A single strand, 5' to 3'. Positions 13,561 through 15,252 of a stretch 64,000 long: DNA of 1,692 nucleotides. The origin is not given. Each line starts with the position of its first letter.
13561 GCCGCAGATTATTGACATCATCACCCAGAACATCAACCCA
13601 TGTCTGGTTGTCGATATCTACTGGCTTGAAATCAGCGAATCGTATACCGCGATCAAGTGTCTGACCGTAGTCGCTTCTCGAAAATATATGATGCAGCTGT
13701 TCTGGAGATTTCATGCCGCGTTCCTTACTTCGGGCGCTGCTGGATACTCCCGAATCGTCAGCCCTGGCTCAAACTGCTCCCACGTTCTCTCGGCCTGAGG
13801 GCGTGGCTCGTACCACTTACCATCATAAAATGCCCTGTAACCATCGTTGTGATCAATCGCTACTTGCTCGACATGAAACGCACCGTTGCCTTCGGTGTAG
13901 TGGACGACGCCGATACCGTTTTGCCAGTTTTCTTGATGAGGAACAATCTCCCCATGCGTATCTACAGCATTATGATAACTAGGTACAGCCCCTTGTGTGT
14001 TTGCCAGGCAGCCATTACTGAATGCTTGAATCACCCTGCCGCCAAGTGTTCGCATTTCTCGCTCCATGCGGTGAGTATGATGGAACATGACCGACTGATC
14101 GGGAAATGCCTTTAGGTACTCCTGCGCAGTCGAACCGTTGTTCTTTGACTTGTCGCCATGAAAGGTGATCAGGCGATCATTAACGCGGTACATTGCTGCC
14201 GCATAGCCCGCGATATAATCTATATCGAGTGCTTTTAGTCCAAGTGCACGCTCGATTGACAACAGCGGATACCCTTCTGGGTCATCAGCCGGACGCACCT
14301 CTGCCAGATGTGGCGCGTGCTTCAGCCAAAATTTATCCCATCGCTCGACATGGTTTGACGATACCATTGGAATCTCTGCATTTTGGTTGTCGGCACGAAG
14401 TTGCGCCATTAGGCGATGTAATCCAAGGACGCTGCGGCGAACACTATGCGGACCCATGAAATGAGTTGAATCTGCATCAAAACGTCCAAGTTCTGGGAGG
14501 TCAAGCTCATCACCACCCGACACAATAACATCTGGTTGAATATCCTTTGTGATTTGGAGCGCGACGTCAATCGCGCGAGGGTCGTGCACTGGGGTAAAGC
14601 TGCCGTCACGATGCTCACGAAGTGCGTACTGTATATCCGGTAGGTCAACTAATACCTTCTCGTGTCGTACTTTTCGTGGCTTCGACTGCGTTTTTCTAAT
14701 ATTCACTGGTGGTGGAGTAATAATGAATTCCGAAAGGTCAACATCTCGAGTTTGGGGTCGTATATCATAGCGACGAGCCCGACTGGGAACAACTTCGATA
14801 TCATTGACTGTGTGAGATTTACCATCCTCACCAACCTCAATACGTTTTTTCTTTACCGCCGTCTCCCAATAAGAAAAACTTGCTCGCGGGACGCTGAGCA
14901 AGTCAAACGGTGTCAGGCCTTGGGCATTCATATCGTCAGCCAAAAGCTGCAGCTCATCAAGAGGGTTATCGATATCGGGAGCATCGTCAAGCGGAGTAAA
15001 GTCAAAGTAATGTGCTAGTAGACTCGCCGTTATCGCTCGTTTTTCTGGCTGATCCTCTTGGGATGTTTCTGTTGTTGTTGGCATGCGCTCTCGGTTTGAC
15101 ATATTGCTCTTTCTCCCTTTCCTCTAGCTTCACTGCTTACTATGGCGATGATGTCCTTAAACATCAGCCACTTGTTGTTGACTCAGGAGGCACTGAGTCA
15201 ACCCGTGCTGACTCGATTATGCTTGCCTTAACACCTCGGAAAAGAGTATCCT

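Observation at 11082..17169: Dense multi-phosphohydrolase gene block: six hydrolase folds plus a cyclase-like protein under a wHTH-Nudix regulator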

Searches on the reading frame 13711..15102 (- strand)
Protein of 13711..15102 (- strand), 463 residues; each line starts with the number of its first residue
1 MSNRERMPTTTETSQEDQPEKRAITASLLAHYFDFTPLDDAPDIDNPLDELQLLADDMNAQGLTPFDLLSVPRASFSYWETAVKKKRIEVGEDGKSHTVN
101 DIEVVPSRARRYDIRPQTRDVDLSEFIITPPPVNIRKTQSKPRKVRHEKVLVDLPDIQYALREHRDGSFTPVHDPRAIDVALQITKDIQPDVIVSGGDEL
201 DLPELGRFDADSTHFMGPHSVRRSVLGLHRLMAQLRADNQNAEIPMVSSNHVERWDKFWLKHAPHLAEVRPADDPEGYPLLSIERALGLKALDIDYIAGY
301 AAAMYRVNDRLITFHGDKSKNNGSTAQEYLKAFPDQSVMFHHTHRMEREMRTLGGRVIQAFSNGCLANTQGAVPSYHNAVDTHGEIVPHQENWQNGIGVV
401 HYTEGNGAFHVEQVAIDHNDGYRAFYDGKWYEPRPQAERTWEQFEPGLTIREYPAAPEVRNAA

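Call 4: search_protein_families(library=pfam, proteins=[window:13711-15102:-], max_evalue=0.1)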
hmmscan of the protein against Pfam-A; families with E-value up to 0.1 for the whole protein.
window:13711-15102:- (463 aa): 0 families

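Call 5: search_protein_families(library=padloc, proteins=[window:13711-15102:-], max_evalue=0.1)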
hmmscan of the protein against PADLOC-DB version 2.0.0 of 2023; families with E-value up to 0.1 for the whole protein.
window:13711-15102:- (463 aa): 0 families

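Call 6: search_protein_families(library=phrogs, proteins=[window:13711-15102:-], max_evalue=0.01)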
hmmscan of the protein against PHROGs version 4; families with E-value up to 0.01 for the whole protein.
window:13711-15102:- (463 aa): 2 families
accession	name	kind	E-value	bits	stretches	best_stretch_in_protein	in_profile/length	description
phrog_20266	-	other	4.6e-47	161.8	1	123-432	136-445/450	metallo-phosphoesterase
phrog_221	-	other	8.5e-23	82.1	1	123-420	87-352/367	metallo-phosphoesterase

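Call 7: search_protein_families(library=ncbifam, proteins=[window:13711-15102:-], max_evalue=0.1)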
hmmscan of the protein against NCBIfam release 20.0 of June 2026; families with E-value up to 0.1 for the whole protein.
window:13711-15102:- (463 aa): 0 families

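Call 8: find_related_loci(query=window:13711-15102:-, collection=genome_contigs, flank=10000)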
Query window:13711-15102:- (463 aa) in genome_contigs; peptide patterns used: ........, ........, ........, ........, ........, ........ (x = any residue, [..] = any of these).
38 stretches matched a pattern; 1 encode a relative of the query (tblastn E <= 1e-3); 1 distinct loci.
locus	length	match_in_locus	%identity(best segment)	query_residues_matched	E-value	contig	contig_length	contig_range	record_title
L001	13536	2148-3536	97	1-463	0e+0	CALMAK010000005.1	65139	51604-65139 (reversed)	MAG TPA_asm: uncultured Candidatus Saccharibacteria bacterium isolate SRR2107215_bin.18_CONCOCT_v1.1_MAG genome assembly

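Call 9: search_solved_structures(query=window:13711-15102:-, max_evalue=1)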
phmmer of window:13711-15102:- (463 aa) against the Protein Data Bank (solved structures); distinct sequences matched with E-value up to 1: 0.

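Call 13: find_homologous_proteins(query=window:13711-15102:-, max_evalue=0.001)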
Query window:13711-15102:- (463 aa): 49 proteins with E <= 0.001 among 8000 candidates.
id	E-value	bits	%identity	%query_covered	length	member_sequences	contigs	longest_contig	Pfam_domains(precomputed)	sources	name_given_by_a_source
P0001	0.0e+0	1070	100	100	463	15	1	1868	-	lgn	-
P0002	6.6e-203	693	65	97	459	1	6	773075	-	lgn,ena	-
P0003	4.4e-193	661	63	97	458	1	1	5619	-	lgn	-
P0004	8.3e-192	656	65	93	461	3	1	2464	-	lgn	-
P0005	7.6e-186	637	63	97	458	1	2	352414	-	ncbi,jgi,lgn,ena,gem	-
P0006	1.3e-183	629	62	94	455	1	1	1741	-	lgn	-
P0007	1.6e-177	609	60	95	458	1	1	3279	-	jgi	jgi:hypothetical protein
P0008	2.9e-169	582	59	94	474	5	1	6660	-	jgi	jgi:hypothetical protein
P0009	5.2e-92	327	50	74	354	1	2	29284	-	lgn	-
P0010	7.4e-91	324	45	81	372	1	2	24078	-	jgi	jgi:hypothetical protein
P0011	2.0e-90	322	50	70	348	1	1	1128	-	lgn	-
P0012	1.3e-89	320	49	69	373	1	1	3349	-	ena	-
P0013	5.1e-89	318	50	67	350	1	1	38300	-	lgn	-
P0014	4.9e-88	314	47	73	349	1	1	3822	-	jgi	jgi:hypothetical protein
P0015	2.8e-87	312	46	72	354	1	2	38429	-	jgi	jgi:hypothetical protein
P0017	1.1e-84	303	46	73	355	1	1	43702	-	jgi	jgi:hypothetical protein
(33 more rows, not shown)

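Call 14: find_encoding_contigs(protein=P0002, flank=10000, max_places=2)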
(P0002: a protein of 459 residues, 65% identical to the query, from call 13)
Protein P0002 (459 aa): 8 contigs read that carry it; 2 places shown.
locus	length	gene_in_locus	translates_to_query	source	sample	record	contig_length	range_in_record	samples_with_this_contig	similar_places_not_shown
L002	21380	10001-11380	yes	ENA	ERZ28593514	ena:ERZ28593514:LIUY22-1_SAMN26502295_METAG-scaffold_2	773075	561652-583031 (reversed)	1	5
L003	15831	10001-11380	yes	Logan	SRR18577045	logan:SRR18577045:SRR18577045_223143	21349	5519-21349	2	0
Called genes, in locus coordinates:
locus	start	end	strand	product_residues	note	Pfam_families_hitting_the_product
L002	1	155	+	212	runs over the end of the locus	-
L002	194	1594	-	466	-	PF06738:ThrE, PF12821:ThrE_2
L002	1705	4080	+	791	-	PF00912:Transgly, PF00905:Transpeptidase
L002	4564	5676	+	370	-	PF01594:AI-2E_transport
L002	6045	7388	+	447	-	-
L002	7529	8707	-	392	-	PF13439:Glyco_transf_4, PF13579:Glyco_trans_4_4, PF00534:Glycos_transf_1, PF13692:Glyco_trans_1_4, PF13524:Glyco_trans_1_2 (weak)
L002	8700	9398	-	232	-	PF24038:DUF7347 (faint), PF00293:NUDIX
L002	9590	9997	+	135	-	-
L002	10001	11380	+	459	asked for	-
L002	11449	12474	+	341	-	PF00296:Bac_luciferase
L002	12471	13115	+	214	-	PF02826:2-Hacid_dh_C (weak), PF10727:Rossmann-like (weak), PF03446:NAD_binding_2 (weak), PF03807:F420_oxidored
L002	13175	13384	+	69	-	-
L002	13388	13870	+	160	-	-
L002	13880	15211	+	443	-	-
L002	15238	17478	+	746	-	-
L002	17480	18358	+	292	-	-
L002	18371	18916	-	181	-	-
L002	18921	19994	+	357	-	-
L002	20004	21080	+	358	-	-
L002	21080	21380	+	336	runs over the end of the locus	-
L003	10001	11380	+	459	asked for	-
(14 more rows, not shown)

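Call 15: find_encoding_contigs(protein=P0005, flank=10000, max_places=2)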
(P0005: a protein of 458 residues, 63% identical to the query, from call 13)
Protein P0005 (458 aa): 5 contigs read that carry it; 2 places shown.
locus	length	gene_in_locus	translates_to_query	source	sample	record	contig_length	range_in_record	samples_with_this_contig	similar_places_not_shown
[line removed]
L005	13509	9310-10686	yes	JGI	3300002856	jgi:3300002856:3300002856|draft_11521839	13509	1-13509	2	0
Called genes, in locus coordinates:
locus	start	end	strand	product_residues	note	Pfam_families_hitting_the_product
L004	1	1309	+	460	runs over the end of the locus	PF13393:tRNA-synt_His, PF00587:tRNA-synt_2b (weak), PF03129:HGTP_anticodon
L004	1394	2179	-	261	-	-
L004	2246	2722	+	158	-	PF01928:CYTH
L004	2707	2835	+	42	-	-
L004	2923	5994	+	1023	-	PF00059:Lectin_C, PF07581:Glug (faint)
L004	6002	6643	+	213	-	PF04203:Sortase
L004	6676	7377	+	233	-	PF13673:Acetyltransf_10, PF00583:Acetyltransf_1, PF13508:Acetyltransf_7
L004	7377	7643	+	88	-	PF00581:Rhodanese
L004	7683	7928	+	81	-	-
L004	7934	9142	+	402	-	PF13439:Glyco_transf_4, PF13579:Glyco_trans_4_4 (weak), PF00534:Glycos_transf_1, PF13692:Glyco_trans_1_4, PF13524:Glyco_trans_1_2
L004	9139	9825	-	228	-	PF00293:NUDIX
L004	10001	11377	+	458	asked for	-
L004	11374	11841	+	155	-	-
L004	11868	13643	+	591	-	PF13354:Beta-lactamase2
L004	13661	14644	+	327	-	PF08240:ADH_N, PF00107:ADH_zinc_N, PF13602:ADH_zinc_N_2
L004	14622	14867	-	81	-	-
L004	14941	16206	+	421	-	PF13393:tRNA-synt_His, PF00587:tRNA-synt_2b (weak), PF03129:HGTP_anticodon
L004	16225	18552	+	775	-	PF00912:Transgly, PF00905:Transpeptidase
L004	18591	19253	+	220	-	PF09335:VTT_dom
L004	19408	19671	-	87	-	-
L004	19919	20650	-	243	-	PF00006:ATP-synt_ab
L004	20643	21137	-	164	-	PF00213:OSCP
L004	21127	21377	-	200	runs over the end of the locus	-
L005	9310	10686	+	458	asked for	-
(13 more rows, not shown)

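Call 16: find_encoding_contigs(protein=P0017, flank=10000, max_places=2)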
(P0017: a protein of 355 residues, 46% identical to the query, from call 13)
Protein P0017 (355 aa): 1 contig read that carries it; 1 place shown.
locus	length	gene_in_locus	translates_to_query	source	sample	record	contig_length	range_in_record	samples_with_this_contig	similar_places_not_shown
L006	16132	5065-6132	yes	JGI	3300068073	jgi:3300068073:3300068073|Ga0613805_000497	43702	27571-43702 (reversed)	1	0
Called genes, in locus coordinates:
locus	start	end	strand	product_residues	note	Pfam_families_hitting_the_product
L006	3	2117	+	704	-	?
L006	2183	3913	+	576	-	PF13385:Laminin_G_3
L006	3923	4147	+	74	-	-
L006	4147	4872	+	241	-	-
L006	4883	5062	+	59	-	-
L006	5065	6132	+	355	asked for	-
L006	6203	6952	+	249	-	-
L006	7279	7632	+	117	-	-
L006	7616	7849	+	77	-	-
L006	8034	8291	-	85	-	-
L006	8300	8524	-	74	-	-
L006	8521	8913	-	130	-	-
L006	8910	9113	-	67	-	-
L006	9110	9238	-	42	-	-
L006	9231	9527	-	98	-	-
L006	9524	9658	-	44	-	-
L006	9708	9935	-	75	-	-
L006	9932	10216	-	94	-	-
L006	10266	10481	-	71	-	-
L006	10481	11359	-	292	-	PF08433:KTI12, PF13671:AAA_33, PF25109:HAD_PNKP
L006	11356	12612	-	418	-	PF21189:PHA02142 (faint), PF09414:RNA_ligase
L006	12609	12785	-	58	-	-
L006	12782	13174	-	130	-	-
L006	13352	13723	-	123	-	PF13392:HNH_3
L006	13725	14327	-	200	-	-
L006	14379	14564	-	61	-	-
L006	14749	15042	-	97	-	-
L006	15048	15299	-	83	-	-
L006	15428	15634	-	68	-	-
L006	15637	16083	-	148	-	PF13392:HNH_3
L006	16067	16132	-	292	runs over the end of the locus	PF13481:AAA_25, PF03796:DnaB_C, PF06745:ATPase (weak), PF00004:AAA (weak), PF03796:DnaB_C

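Call 25: search_solved_structures(query=A2, max_evalue=10, show_alignments=2)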
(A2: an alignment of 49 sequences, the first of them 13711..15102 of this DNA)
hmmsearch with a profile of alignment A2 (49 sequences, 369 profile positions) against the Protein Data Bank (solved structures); distinct sequences matched with E-value up to 10: 6.
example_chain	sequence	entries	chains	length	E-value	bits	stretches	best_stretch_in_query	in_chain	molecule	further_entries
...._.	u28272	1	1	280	0.11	14.8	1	173-210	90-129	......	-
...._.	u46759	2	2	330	0.16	14.2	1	174-210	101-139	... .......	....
4fmd_A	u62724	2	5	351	0.33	13.2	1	146-220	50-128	EspG protein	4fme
4fmc_A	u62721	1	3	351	0.33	13.2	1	146-220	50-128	ROrf2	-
3pcr_A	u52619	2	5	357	0.35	13.1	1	146-220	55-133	EspG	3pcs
2hyp_A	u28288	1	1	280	0.75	12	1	173-210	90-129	Hypothetical protein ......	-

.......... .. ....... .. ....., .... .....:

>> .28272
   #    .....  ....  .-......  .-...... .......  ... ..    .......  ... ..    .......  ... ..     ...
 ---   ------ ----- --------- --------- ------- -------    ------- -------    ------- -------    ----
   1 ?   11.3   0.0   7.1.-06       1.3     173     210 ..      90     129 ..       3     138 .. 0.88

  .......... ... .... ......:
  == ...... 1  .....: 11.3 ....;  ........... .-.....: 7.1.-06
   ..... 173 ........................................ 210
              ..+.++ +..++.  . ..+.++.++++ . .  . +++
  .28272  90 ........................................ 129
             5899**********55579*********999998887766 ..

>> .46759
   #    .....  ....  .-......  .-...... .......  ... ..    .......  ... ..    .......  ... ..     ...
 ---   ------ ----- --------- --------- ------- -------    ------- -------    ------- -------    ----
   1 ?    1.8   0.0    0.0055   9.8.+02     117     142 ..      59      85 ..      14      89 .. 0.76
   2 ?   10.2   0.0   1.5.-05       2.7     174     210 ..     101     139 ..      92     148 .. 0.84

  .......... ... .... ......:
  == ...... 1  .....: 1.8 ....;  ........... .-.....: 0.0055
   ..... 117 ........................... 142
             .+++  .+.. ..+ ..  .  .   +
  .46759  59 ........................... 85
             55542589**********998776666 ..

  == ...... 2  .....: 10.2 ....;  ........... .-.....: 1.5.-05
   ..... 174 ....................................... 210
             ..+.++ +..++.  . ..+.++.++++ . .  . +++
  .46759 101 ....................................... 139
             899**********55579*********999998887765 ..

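Call 37: find_related_loci(query=P0017, collection=viral_contigs, flank=10000)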
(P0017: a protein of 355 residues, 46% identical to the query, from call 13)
Query P0017 (355 aa) in viral_contigs; peptide patterns used: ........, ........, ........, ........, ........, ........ (x = any residue, [..] = any of these).
1 stretches matched a pattern; 1 encode a relative of the query (tblastn E <= 1e-3); 1 distinct loci.
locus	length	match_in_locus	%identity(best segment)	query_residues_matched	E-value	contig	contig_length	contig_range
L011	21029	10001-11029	37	10-348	3e-61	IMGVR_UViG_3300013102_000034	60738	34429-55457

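Call 39: search_dna_similar(query=window:13711-15102:-, collection=phages, mode=protein, max_rows=30)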
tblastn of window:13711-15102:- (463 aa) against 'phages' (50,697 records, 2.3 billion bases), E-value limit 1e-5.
Records with a match: 362; places in all: 362; records where one place covers at least 80% of the query: 0.
Best place of each record, by identity: <60% 362.
By first word of the organism name: Mycobacterium 309; Streptomyces 32; Microbacterium 13; Clavibacter 3; Bordetella 2; Microcystis 1; Caudoviricetes 1; Thermobifida 1.
By host as written in the record: Mycobacterium smegmatis mc2 155 234; Mycobacterium smegmatis mc#155 35; Mycobacterium smegmatis mc2155 17; Streptomyces griseus ATCC 10137 10; Streptomyces scabiei RL-34 7; Microbacterium foliorum NRRL B-24224 6; Streptomyces lividans JI 1326 6; Microbacterium foliorum NRRL B-24224 SEA 5; and 27 more.
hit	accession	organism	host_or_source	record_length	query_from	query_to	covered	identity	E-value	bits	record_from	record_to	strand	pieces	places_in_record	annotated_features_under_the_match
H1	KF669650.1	Clavibacter phage CN1A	Clavibacter michiganensis CN18-4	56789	127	429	65%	31.1%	5e-32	135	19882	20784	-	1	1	metallophosphatase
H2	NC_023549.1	Clavibacter phage CN1A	Clavibacter michiganensis CN18-4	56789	127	429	65%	31.1%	5e-32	135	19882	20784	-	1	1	metallo-phosphoesterase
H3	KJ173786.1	Microbacterium phage vB_MoxS-ISF9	Microbacterium oxydans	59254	149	429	61%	31.8%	2e-29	128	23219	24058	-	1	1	putative metallophosphatase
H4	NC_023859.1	Microbacterium phage vB_MoxS-ISF9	Microbacterium oxydans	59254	149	429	61%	31.8%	2e-29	128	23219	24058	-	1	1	metallo-phosphoesterase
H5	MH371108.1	Microbacterium phage Fork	Microbacterium foliorum NRRL B-24224 SEA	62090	156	432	60%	29.4%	7e-25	114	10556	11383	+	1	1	32: metallophosphatase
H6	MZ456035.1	Microbacterium phage Welcome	Microbacterium foliorum NRRL B-24224 SEA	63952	156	432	60%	29.4%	7e-25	114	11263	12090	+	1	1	37: metallophosphoesterase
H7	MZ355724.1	Microbacterium phage Necrophoxinus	Microbacterium foliorum NRRL B-24224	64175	156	399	53%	32.1%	6e-29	126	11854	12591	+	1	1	38: metallophosphoesterase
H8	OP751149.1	Mycobacterium phage Tote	Mycobacterium smegmatis mc#155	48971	149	461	68%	25.0%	3e-6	56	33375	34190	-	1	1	47: metallophosphoesterase | 46: hypothetical protein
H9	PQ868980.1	Mycobacterium phage Swole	Mycobacterium smegmatis mc#155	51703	149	461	68%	25.0%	3e-6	56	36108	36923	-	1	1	52: metallophosphoesterase | 51: hypothetical protein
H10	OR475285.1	Mycobacterium phage JuliaChild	Mycobacterium smegmatis mc#155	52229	149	461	68%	25.0%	3e-6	56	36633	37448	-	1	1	52: metallophosphoesterase | 51: hypothetical protein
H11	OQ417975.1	Mycobacterium phage prophiBWHA-1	Mycobacterium abscessus BWHA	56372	106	400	64%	26.3%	7e-10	67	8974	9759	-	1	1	20: metallophosphoesterase | 21: HNH endonuclease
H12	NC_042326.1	Mycobacterium phage KSSJEB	Mycobacterium smegmatis mc2 155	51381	149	461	68%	24.8%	4e-6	56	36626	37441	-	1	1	51: metallo-phosphoesterase | 50: site-specific recombination directionality factor RDF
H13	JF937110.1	Mycobacterium phage KSSJEB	Mycobacterium smegmatis mc2 155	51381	149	461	68%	24.8%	4e-6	56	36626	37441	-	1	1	51: recombination directionality factor | 50: hypothetical protein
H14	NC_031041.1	Mycobacterium phage Papez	Mycobacterium smegmatis mc2 155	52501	149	461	68%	24.8%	5e-6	55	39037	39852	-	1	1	54: metallo-phosphoesterase | 53: site-specific recombination directionality factor RDF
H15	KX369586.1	Mycobacterium phage Papez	Mycobacterium smegmatis mc2 155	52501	149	461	68%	24.8%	5e-6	55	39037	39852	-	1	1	54: hypothetical protein | 53: hypothetical protein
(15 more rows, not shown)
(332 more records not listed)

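Call 41: get_annotated_region(hit=H1, flank=6000)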
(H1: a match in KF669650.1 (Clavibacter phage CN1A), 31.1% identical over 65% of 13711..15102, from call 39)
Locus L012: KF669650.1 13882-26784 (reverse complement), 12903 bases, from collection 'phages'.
description: Clavibacter phage CN1A, complete genome.
organism: Clavibacter phage CN1A (NCBI taxid 1406793)
taxonomy: Viruses; Duplodnaviria; Heunggongvirae; Uroviricota; Caudoviricetes; Cinunavirus; Cinunavirus CN1A
host: Clavibacter michiganensis CN18-4; source: -; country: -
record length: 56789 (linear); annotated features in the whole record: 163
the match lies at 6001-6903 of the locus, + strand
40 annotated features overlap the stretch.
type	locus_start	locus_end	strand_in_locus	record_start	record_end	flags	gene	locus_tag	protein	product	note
CDS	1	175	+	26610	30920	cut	-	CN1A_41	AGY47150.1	tape measure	-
regulatory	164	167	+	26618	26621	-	-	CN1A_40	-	ribosome_binding_site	-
CDS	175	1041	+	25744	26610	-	-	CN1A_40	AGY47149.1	hypothetical protein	-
regulatory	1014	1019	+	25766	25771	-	-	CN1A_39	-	ribosome_binding_site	-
CDS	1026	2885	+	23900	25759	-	-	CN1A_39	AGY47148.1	structural protein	-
regulatory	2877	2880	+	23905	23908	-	-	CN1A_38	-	ribosome_binding_site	-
CDS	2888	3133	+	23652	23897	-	-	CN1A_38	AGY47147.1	hypothetical protein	-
regulatory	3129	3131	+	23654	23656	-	-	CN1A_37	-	ribosome_binding_site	-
CDS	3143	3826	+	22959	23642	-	-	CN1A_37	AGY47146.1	hypothetical protein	-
regulatory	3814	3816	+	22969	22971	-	-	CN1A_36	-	ribosome_binding_site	-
CDS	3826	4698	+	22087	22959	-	-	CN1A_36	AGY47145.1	endolysin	D-alanyl-D-alanine carboxypeptidase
regulatory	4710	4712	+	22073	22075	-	-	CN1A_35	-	ribosome_binding_site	-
CDS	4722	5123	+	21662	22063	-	-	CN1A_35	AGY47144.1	holin/anti-holin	-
regulatory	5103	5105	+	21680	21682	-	-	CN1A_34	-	ribosome_binding_site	-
CDS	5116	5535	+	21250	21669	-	-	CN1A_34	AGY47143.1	holin/anti-holin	-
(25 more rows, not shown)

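Call 42: get_annotated_region(hit=H5, flank=6000)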
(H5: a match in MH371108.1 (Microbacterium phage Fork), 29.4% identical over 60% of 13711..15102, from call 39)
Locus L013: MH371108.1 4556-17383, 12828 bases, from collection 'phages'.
description: Microbacterium phage Fork, complete genome.
organism: Microbacterium phage Fork (NCBI taxid 2250349)
taxonomy: Viruses; Duplodnaviria; Heunggongvirae; Uroviricota; Caudoviricetes
host: Microbacterium foliorum NRRL B-24224 SEA; source: soil; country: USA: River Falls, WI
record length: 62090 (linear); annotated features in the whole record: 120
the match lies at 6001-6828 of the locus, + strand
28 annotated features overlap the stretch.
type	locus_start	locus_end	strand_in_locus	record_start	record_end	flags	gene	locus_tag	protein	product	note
CDS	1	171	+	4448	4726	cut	12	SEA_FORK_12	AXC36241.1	hypothetical protein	-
CDS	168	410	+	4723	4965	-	13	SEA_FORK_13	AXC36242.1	hypothetical protein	-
CDS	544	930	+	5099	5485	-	14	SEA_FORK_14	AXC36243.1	hypothetical protein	-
CDS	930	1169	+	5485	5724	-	15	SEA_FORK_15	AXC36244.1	hypothetical protein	-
CDS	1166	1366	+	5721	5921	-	16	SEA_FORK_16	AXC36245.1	hypothetical protein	-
CDS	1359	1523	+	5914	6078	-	17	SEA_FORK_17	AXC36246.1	hypothetical protein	-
CDS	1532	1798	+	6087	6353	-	18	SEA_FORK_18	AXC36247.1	hypothetical protein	-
CDS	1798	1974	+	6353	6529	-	19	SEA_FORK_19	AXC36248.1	hypothetical protein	-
CDS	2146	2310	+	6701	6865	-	20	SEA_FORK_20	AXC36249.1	hypothetical protein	-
CDS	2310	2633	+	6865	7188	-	21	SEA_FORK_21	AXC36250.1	hypothetical protein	-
CDS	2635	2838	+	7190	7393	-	22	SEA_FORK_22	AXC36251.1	hypothetical protein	-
CDS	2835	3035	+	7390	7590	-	23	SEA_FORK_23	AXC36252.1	hypothetical protein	-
tRNA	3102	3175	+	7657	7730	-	24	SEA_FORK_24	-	tRNA-Asn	-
tRNA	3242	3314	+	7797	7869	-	25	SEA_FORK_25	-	tRNA-Gly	-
CDS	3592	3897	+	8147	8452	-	26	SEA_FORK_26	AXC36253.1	hypothetical protein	-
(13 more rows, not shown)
